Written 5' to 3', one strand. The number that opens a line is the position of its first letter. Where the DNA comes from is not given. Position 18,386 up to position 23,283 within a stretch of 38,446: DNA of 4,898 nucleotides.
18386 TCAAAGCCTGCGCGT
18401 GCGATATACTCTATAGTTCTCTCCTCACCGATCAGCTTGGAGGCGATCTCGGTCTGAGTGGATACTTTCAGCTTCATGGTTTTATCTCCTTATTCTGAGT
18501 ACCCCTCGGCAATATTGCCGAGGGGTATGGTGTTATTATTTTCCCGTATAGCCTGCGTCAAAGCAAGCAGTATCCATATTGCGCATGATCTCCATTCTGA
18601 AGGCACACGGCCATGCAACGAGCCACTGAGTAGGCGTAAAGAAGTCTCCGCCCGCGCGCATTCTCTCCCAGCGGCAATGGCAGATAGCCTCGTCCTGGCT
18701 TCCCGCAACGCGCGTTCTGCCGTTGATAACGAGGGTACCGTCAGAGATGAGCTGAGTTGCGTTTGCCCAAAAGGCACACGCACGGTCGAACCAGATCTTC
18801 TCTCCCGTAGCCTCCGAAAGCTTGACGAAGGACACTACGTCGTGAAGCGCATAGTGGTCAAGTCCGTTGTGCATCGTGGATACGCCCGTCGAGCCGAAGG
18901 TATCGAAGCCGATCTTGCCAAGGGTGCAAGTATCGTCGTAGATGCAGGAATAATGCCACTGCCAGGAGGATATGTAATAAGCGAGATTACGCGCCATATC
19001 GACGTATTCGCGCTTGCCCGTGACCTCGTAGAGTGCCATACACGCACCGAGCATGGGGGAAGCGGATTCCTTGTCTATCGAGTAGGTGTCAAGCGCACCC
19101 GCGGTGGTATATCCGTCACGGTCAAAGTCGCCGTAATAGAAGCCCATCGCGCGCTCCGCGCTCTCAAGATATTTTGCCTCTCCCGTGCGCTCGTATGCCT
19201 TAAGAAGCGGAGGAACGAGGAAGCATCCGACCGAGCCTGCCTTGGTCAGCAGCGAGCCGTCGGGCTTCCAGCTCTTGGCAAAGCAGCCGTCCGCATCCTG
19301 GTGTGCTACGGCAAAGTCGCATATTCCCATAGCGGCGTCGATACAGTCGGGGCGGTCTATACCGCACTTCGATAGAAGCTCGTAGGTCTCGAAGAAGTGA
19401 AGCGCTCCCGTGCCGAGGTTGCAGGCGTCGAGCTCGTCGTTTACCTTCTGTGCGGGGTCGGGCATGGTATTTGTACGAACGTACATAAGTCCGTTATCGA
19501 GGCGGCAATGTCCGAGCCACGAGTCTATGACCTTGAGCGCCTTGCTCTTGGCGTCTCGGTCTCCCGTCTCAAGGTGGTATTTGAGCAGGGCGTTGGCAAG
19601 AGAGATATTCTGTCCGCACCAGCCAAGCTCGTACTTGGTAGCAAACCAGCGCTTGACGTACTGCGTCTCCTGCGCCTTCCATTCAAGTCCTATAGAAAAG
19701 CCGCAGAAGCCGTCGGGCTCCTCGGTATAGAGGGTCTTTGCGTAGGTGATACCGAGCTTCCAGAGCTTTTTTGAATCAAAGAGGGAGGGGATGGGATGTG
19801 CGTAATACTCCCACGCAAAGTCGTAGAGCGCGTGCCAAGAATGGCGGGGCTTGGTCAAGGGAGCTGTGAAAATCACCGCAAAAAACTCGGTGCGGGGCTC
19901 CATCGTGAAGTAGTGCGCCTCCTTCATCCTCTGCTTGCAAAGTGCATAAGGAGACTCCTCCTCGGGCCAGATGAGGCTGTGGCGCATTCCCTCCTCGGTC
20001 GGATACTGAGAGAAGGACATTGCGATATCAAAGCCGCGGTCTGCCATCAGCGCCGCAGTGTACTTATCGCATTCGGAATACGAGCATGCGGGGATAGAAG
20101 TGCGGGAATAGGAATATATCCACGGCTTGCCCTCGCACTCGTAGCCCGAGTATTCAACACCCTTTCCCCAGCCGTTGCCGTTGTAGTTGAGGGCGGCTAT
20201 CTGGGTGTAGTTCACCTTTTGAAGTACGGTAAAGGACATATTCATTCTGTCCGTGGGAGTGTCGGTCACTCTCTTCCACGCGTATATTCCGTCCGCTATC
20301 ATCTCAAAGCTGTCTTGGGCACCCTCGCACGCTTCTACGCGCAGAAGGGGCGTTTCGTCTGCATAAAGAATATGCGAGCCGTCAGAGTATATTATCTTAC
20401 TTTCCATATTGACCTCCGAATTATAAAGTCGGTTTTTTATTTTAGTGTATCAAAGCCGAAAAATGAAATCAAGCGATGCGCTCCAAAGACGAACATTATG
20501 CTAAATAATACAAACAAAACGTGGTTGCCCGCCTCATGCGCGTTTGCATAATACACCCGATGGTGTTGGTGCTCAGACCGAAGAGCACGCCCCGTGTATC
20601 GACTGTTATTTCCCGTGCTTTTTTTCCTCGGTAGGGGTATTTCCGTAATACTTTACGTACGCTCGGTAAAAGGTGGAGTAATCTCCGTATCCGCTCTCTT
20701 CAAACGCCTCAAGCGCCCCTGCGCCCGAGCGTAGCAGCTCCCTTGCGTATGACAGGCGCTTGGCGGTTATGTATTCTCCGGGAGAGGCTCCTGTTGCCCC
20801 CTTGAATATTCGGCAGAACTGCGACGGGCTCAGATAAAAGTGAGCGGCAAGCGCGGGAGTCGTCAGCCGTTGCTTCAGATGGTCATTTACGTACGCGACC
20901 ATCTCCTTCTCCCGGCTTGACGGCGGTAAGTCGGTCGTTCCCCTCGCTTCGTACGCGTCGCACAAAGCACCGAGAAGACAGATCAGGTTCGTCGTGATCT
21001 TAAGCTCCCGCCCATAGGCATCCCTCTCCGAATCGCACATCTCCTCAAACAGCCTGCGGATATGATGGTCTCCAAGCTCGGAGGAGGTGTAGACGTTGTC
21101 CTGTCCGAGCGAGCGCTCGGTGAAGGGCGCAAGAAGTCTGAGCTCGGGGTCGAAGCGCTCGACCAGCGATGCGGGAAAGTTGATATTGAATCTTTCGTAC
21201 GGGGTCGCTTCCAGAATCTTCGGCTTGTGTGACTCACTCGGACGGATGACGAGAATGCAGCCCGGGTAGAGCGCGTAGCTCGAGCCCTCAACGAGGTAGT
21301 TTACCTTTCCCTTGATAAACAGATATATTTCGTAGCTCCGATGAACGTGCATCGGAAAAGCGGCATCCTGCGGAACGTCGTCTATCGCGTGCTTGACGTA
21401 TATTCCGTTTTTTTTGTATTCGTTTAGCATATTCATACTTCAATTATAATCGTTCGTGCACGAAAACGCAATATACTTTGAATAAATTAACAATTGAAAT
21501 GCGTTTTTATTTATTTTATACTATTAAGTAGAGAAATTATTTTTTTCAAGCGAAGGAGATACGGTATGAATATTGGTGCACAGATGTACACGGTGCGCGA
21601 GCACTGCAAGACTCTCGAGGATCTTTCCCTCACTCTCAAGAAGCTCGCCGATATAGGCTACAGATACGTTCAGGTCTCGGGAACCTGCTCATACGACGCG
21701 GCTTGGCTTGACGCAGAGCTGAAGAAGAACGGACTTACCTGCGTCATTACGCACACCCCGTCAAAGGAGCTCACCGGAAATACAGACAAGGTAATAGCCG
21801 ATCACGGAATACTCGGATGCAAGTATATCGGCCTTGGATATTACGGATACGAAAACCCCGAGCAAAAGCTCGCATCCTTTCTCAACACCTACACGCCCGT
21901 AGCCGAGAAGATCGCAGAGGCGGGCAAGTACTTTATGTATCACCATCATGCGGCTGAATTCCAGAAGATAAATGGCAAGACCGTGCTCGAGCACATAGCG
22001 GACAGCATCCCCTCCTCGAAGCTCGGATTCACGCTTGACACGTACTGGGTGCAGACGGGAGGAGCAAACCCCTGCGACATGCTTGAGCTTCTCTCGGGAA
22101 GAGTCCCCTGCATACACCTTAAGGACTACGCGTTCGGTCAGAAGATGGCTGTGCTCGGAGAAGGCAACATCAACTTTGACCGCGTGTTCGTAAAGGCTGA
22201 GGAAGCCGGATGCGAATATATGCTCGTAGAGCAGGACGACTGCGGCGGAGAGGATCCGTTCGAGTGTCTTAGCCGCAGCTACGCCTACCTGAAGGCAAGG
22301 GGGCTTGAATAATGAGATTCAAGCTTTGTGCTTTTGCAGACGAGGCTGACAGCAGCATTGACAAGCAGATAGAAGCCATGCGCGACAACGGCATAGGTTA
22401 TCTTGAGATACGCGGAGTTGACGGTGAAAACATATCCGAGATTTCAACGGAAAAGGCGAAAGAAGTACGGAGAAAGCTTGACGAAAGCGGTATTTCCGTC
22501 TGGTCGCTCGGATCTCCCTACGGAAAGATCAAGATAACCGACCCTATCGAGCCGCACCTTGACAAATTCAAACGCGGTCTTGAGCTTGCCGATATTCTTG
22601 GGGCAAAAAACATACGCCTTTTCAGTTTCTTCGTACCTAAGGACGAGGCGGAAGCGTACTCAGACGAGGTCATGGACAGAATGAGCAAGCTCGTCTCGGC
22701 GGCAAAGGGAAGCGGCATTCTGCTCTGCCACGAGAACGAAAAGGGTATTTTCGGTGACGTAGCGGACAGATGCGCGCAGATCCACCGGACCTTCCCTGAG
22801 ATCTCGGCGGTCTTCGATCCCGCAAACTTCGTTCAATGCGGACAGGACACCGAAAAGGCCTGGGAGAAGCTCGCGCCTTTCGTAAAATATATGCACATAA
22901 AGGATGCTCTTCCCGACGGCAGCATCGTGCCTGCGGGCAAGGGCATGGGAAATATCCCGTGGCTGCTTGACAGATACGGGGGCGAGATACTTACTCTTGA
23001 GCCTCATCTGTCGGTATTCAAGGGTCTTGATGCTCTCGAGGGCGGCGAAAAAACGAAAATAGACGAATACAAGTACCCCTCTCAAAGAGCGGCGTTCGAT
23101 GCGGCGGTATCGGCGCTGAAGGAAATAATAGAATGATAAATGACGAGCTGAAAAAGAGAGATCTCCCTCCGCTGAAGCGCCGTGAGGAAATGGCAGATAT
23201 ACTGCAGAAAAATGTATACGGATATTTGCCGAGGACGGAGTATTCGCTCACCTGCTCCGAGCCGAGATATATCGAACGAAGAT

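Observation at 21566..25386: Candidate oxidation-elimination (non-hydrolytic) glycoside-cleavage operon: two distinct TIM-barrel 'isomerases' + CE15-like esterase + Gfo/Idh/MocA oxidoreductase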

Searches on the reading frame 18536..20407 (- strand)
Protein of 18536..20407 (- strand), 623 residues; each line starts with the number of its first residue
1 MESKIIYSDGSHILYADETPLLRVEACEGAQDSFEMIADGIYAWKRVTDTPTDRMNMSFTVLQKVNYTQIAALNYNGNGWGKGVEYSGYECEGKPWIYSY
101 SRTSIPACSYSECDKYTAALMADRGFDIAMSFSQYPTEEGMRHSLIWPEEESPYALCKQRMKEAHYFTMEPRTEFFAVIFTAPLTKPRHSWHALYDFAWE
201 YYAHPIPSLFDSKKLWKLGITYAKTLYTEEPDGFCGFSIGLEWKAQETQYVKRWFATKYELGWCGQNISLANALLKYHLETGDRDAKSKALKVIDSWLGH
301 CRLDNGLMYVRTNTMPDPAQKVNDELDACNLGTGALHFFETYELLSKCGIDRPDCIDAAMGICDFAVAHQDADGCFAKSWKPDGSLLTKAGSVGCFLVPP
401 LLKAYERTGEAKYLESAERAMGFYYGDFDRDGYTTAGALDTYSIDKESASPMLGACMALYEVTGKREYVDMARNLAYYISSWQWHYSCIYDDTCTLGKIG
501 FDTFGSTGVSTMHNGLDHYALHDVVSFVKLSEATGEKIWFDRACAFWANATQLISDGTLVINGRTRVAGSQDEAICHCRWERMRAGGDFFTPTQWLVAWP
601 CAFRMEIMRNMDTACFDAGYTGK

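Call 7: search_protein_families(library=pfam, proteins=[window:18536-20407:-], max_evalue=0.01)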
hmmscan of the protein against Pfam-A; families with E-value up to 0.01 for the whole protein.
window:18536-20407:- (623 aa): 3 families
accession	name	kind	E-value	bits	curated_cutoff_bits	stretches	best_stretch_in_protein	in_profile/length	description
PF07221.17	GlcNAc_2-epim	-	0.0043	16.8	23.4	0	452-479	145-172/347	N-acylglucosamine 2-epimerase (GlcNAc 2-epimerase)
PF06662.19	C5-epim_C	-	0.0049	16.8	23.3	0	401-430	38-67/188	D-glucuronyl C5-epimerase C-terminus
PF07944.18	Beta-AFase-like_GH127_cat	-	0.0058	16.1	24.9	0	401-419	184-202/376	Beta-L-arabinofuranosidase, GH127 catalytic domain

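Call 8: search_protein_families(library=ncbifam, proteins=[window:18536-20407:-], max_evalue=0.01)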
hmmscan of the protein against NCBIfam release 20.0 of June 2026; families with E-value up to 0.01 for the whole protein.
window:18536-20407:- (623 aa): 0 families

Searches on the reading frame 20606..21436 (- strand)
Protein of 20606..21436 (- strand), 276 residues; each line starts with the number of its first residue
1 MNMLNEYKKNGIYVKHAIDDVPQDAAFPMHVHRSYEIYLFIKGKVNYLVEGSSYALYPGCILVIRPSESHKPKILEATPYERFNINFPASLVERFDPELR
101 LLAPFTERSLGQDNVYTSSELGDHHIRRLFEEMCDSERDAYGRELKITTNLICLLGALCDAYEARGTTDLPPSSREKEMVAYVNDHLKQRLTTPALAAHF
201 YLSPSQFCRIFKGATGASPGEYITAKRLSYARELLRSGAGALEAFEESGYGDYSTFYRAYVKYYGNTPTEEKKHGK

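Call 7: search_protein_families(library=pfam, proteins=[window:20606-21436:-], max_evalue=0.01)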
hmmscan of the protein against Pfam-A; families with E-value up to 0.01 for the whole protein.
window:20606-21436:- (276 aa): 4 families
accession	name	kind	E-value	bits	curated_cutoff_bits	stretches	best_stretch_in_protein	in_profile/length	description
PF12833.13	HTH_18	-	4.7e-19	68.9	33.6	1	196-272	1-78/80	Helix-turn-helix domain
PF02311.25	AraC_binding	-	1e-12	48.4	21.1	1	23-138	12-118/135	AraC-like ligand binding domain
PF00165.29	HTH_AraC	-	5.2e-10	39.6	26.6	1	185-224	3-42/42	Bacterial regulatory helix-turn-helix proteins, AraC family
PF07883.17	Cupin_2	-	9.4e-06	25.7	27.2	1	22-74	6-58/70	Cupin domain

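Call 8: search_protein_families(library=ncbifam, proteins=[window:20606-21436:-], max_evalue=0.01)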
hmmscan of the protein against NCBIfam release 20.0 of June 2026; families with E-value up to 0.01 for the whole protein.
window:20606-21436:- (276 aa): 21 families
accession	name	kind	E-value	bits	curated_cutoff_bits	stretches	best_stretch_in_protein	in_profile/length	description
NF010028.0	PRK13503.1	equivalog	5.6e-16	58.7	288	1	21-272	23-270/278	HTH-type transcriptional activator RhaS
TIGR04094.1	adjacent_YSIRK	equivalog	1.3e-14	54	200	1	177-270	288-381/383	YSIRK-targeted surface antigen transcriptional regulator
NF007860.0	PRK10572.1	equivalog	9.5e-12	44.3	208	1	120-273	130-283/292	arabinose operon transcriptional regulator AraC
NF006902.0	PRK09393.1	equivalog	4.2e-10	39.3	425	1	175-273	221-320/327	transcriptional regulator FtrA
NF047788.1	TransRegPocR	equivalog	1.9e-09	37.3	500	1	146-271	161-287/296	transcriptional regulator PocR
NF007693.0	PRK10371.1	equivalog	8.2e-09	35.1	253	1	177-273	201-298/309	transcriptional regulator MelR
NF011701.0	PRK15121.1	equivalog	1.2e-08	34.9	426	1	177-270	8-102/289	MDR efflux pump AcrAB transcriptional activator RobA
NF012228.1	RobA_TF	equivalog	6.9e-08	32.3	380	1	178-270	7-100/286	MDR efflux pump AcrAB transcriptional activator RobA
NF049932.1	TranspRegBtr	equivalog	9.2e-08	31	900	1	143-271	136-262/531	bacillibactin transport transcriptional regulator Btr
NF011964.0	PRK15435.1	equivalog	1.4e-07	30.8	345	1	189-270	98-179/354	bifunctional DNA-binding transcriptional regulator/O6-methylguanine-DNA methyltransferase Ada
NF007584.0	PRK10219.1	equivalog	2.2e-07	31.2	174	1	178-272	9-104/107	superoxide response transcriptional regulator SoxS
NF012144.2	ramA_TF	equivalog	1.1e-06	29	180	1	178-274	9-106/108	RamA family antibiotic efflux transcriptional regulator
NF040475.1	chlor_reg_RclR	equivalog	1.3e-06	28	400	1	189-273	192-277/284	reactive chlorine-specific transcriptional regulator RclR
NF010026.0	PRK13501.1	equivalog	1.3e-06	27.8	363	1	19-270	24-273/290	HTH-type transcriptional activator RhaR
NF052371.1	TransRegGbdRPseu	equivalog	4e-05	22.8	480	1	176-274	227-326/365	choline metabolism transcriptional regulator GbdR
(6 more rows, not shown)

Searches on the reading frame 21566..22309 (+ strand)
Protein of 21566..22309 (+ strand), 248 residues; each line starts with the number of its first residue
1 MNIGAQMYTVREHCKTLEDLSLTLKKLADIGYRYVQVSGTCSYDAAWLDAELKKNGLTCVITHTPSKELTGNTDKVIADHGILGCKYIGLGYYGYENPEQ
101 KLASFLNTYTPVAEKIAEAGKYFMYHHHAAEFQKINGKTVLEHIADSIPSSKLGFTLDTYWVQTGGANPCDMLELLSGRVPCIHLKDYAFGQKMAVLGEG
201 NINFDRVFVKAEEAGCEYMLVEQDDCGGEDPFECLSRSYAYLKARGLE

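Call 7: search_protein_families(library=pfam, proteins=[window:21566-22309:+], max_evalue=0.01)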
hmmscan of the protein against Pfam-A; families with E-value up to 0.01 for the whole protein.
window:21566-22309:+ (248 aa): 1 family
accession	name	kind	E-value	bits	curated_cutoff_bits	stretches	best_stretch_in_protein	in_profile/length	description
PF01261.30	AP_endonuc_2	-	1.1e-12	48.7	31.1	1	25-223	2-229/249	Xylose isomerase-like TIM barrel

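Call 8: search_protein_families(library=ncbifam, proteins=[window:21566-22309:+], max_evalue=0.01)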
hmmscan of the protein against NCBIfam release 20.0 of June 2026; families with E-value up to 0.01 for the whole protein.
window:21566-22309:+ (248 aa): 1 family
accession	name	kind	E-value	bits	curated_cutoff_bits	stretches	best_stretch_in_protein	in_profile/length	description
TIGR04379.1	myo_inos_iolE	equivalog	6.6e-10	39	290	1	100-187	126-211/290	myo-inosose-2 dehydratase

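Call 13: search_solved_structures(query=window:21566-22309:+, max_evalue=0.1)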
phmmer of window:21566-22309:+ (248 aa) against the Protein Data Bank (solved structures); distinct sequences matched with E-value up to 0.1: 9.
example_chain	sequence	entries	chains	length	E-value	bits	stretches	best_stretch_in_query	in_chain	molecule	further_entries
8bvk_A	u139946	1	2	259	5.5e-23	85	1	3-224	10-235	Xylose isomerase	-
8tcs_D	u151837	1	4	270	1.5e-20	77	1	74-226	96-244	Xylose isomerase-like TIM barrel domain-containing protein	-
8tcd_B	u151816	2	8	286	1.8e-20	76.7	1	74-226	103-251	Sugar phosphate isomerase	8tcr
8tct_A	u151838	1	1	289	9.8e-18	67.8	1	74-224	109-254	Sugar phosphate isomerase/epimerase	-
3l23_A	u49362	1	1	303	1.3e-09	41.2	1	130-224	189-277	Sugar phosphate isomerase/epimerase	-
3obe_A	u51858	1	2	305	2.7e-09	40.1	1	147-244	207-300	Sugar phosphate isomerase/epimerase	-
3wqo_A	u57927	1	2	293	0.00035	23.4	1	138-220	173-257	Uncharacterized protein MJ1311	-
3lmz_A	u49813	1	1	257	0.014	18.1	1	112-244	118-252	Putative sugar isomerase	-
3cqh_A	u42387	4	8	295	0.016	17.9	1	176-245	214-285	L-ribulose-5-phosphate 3-epimerase ulaE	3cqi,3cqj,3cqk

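Call 39: search_solved_structures(query=window:21566-22309:+, max_evalue=1e-10, show_alignments=3)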
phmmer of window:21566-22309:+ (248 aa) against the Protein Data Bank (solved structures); distinct sequences matched with E-value up to 1e-10: 4.
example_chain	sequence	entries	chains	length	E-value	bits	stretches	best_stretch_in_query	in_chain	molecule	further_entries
8bvk_A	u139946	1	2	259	5.5e-23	85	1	3-224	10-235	Xylose isomerase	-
8tcs_D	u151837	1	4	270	1.5e-20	77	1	74-226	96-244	Xylose isomerase-like TIM barrel domain-containing protein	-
8tcd_B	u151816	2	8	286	1.8e-20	76.7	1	74-226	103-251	Sugar phosphate isomerase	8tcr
8tct_A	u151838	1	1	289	9.8e-18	67.8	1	74-224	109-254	Sugar phosphate isomerase/epimerase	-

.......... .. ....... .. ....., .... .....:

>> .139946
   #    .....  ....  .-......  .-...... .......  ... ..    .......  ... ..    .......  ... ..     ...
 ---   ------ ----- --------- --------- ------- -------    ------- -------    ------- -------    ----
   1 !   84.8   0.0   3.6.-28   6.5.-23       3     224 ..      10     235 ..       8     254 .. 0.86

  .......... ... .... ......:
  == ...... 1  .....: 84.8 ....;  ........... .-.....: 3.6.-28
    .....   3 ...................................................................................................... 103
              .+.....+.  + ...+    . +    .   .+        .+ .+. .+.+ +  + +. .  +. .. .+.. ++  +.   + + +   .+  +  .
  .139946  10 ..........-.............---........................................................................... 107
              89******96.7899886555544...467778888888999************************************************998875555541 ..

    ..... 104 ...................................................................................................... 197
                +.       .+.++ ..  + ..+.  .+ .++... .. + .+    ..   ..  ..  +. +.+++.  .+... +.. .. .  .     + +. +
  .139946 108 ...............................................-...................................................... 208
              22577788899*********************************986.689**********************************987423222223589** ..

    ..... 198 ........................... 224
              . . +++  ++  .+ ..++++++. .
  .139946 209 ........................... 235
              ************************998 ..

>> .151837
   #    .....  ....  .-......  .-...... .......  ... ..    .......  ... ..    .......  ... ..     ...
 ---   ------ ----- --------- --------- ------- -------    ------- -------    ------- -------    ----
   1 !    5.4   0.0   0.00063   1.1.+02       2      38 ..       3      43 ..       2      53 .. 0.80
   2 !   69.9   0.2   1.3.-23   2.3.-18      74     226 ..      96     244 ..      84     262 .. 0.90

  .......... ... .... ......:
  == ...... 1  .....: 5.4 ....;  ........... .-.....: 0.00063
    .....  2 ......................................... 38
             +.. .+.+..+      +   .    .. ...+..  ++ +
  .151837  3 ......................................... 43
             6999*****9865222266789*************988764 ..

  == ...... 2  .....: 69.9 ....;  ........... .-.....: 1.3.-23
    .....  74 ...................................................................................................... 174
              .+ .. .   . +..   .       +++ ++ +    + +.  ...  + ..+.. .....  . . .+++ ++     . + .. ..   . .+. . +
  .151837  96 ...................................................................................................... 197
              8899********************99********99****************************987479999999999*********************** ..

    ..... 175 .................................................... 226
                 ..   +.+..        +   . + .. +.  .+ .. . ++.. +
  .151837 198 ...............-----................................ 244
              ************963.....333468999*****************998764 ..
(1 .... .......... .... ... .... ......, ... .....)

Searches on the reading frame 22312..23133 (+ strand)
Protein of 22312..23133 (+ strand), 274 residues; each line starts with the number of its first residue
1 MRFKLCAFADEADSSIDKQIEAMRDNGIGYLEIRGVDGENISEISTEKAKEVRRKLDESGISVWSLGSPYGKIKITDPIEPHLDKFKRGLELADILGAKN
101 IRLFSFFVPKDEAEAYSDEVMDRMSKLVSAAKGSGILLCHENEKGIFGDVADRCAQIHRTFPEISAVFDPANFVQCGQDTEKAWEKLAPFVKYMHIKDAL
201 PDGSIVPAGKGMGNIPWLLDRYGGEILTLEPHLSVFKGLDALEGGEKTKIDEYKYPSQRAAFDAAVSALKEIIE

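Call 7: search_protein_families(library=pfam, proteins=[window:22312-23133:+], max_evalue=0.01)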
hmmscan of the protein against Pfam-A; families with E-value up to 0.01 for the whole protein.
window:22312-23133:+ (274 aa): 1 family
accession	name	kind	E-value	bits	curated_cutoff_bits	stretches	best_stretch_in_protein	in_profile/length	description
PF01261.30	AP_endonuc_2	-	8.8e-19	68.6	31.1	1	21-217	2-209/249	Xylose isomerase-like TIM barrel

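Call 8: search_protein_families(library=ncbifam, proteins=[window:22312-23133:+], max_evalue=0.01)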
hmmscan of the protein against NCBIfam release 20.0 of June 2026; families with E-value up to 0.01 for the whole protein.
window:22312-23133:+ (274 aa): 0 families

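Call 14: search_solved_structures(query=window:22312-23133:+, max_evalue=0.1)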
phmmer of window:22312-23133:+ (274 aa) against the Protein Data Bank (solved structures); distinct sequences matched with E-value up to 0.1: 2.
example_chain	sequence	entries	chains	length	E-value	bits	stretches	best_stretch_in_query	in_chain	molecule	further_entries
3tva_A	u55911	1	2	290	0.00091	22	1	86-201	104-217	Xylose isomerase domain protein TIM barrel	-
8z1i_A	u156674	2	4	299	0.012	18.4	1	110-198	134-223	Art22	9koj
